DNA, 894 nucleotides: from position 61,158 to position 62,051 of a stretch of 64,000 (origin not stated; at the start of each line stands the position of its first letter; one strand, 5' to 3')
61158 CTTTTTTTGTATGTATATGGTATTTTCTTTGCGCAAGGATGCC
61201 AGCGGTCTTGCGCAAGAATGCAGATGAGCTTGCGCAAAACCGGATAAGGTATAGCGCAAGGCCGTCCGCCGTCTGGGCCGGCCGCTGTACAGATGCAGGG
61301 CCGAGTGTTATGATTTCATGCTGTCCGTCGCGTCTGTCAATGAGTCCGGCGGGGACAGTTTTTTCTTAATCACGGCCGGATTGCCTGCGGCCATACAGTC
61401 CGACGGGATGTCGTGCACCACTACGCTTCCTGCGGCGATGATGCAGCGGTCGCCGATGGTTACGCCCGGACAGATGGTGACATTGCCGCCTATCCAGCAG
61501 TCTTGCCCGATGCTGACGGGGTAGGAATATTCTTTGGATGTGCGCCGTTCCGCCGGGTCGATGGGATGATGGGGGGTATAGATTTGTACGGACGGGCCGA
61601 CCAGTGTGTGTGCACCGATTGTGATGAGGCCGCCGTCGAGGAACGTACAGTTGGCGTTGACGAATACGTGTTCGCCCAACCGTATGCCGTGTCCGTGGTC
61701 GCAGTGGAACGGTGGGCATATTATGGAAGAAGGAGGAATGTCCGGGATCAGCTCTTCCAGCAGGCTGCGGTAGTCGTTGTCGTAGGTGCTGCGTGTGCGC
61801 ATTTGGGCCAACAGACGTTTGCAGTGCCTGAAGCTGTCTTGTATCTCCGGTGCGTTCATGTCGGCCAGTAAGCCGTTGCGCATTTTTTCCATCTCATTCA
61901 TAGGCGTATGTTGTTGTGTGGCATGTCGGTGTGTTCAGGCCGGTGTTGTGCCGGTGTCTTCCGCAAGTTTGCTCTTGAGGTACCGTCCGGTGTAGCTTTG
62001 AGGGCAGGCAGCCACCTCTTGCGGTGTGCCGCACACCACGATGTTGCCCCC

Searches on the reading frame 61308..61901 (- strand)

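Call 82: search_protein_families(library=pfam, proteins=[window:61308-61901:-], max_evalue=0.001)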
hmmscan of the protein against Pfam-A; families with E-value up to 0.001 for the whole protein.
window:61308-61901:- (197 aa): 4 families
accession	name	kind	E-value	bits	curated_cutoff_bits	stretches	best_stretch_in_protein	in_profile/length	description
PF00132.30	Hexapep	-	2.6e-15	55.8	27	1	129-161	2-34/36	Bacterial transferase hexapeptide (six repeats)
PF14602.12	Hexapep_2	-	1.3e-12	47.7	27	1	128-161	1-32/34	Hexapeptide repeat of succinyl-transferase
PF12464.13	Mac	-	0.00083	20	22.1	0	6-55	1-52/53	Maltose acetyltransferase hexapeptide capping motif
PF25087.1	GMPPB_C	-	0.001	19.2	39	0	130-160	12-42/110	GMPPB C-terminal domain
